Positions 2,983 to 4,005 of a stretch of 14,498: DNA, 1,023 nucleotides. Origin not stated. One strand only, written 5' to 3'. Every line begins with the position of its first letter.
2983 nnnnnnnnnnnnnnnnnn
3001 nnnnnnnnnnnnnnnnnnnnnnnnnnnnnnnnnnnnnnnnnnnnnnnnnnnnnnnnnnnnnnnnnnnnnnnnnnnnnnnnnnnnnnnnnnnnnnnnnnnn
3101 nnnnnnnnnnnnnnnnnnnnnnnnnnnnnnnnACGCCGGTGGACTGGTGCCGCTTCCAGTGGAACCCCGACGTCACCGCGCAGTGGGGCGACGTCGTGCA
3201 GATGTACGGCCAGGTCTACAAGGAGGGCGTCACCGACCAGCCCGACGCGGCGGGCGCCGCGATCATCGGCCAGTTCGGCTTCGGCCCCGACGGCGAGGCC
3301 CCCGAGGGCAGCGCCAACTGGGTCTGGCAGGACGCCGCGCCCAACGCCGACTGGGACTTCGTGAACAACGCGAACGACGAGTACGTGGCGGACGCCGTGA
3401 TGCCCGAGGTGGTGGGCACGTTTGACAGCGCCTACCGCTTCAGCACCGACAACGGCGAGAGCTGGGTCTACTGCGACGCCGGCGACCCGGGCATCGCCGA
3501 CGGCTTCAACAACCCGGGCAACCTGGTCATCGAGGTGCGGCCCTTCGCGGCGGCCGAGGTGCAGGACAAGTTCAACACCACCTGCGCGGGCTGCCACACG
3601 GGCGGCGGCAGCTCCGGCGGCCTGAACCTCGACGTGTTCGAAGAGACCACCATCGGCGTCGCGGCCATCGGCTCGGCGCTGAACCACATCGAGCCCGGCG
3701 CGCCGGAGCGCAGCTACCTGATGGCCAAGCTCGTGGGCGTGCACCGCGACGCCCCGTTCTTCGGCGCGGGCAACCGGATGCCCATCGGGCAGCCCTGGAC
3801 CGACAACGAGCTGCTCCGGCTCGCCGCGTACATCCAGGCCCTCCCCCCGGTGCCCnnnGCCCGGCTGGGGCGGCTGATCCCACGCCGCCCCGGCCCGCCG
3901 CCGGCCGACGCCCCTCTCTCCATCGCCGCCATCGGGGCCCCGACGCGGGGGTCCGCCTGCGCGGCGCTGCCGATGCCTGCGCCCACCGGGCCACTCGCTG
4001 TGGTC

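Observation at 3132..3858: Unusual fusion: LTD-repeat surface protein ending in a PSCyt1-type heme-binding cytochrome c domain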

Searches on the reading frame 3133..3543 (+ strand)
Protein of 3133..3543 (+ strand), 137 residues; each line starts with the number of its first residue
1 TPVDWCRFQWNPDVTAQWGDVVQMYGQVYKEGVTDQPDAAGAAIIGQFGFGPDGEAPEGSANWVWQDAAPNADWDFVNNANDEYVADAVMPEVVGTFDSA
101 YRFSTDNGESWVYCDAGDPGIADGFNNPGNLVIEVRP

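Call 43: predict_structure(alignment_id=A5)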
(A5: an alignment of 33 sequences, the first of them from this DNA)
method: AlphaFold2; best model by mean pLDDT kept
length: 137 residues; sequences in the alignment: 33
mean_pLDDT: 92.4   pTM: 0.87
mean pLDDT of the five models: 92.4, 91.8, 91.7, 90.4, 89.4
residues with pLDDT >= 90: 113; 70-90: 19; 50-70: 5; < 50: 0
segments of 3 or more residues with pLDDT < 50: none
pLDDT, mean of each block of 10 residues (from residue 1): 92 94 96 84 89 95 97 90 96 97 95 86 86 96
secondary structure, 60 per line:
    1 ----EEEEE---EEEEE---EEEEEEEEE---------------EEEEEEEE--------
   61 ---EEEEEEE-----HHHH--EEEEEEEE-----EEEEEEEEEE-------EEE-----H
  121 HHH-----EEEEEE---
elements in order: E5-9 E13-17 E21-29 E45-52 E64-70 H76-79 E82-89 E95-104 E112-114 H120-123 E129-134

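Call 66: search_protein_families(library=pfam, alignment_id=A5, max_evalue=1)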
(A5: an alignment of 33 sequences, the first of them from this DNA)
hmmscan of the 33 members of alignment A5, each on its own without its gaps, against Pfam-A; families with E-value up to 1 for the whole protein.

A. member 1, seq(137 aa): 1 family
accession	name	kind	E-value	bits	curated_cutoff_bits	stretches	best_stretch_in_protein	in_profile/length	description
PF02012.26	BNR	-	0.097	13.2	27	1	103-111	2-10/12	BNR/Asp-box repeat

B. families by the number of members that match (of 33 scanned): 5 families
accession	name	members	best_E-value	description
PF02012.26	BNR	7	0.055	BNR/Asp-box repeat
PF11896.14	GlgE_dom_N_S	4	0.023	Alpha-1,4-glucan:maltose-1-phosphate maltosyltransferase, domain N/S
PF02432.21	Fimbrial_K88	1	0.07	Fimbrial, major and minor subunit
PF03714.20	PUD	1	0.12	Bacterial pullanase-associated domain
PF11008.14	DUF2846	1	0.2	Protein of unknown function (DUF2846)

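Call 67: search_solved_structures(query=A5, max_evalue=1)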
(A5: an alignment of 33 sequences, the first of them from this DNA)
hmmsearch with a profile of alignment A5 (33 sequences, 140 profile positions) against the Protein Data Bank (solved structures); distinct sequences matched with E-value up to 1: 5.
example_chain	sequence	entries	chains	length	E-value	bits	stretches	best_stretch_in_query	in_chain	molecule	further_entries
2g4s_A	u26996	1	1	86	0.013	19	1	57-112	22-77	Next to BRCA1 gene 1 protein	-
2bkf_A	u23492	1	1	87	0.013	19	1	57-112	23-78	ZINC-FINGER PROTEIN NBR1 (NEXT TO BREAST CANCER 1)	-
1wj6_A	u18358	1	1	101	0.016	18.7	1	57-113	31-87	KIAA0049 protein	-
1sli_A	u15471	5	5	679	0.16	15.5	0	96-122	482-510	INTRAMOLECULAR TRANS-SIALIDASE | SIALIDASE L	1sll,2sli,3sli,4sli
6mnj_A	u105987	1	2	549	0.45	14.1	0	96-129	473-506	Hz136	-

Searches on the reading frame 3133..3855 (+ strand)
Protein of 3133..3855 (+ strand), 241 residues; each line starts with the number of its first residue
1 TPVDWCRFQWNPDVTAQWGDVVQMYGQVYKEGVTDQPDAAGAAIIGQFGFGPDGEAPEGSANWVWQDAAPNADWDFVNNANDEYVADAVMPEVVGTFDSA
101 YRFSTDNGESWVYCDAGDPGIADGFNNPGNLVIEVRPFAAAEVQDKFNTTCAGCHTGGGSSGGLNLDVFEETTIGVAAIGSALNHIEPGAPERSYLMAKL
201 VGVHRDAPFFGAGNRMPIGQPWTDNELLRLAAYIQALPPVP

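Call 5: search_protein_families(library=pfam, proteins=[window:3133-3855:+], max_evalue=1)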
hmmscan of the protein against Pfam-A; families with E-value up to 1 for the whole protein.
window:3133-3855:+ (241 aa): 3 families
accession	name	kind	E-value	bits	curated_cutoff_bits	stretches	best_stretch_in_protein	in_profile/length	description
PF13442.11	Cytochrome_CBB3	-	0.00042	21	27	1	139-234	2-68/68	Cytochrome C oxidase, cbb3-type, subunit III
PF00034.26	Cytochrom_C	-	0.00069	21.3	21.3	1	141-237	2-89/90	Cytochrome c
PF07635.16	PSCyt1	-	0.00085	20.3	22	1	151-200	1-46/59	Planctomycete cytochrome C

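Call 8: find_homologous_proteins(query=window:3133-3855:+)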
Query window:3133-3855:+: 1012 candidates shared short words with the query, none scored E <= 0.001.

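Call 10: find_related_loci(query=window:3133-3855:+, collection=genome_contigs, flank=10000)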
Query window:3133-3855:+ (241 aa) in genome_contigs; peptide patterns used: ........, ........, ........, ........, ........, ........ (x = any residue, [..] = any of these).
28 stretches matched a pattern, but none encodes a relative of the query by tblastn (E <= 1e-3).
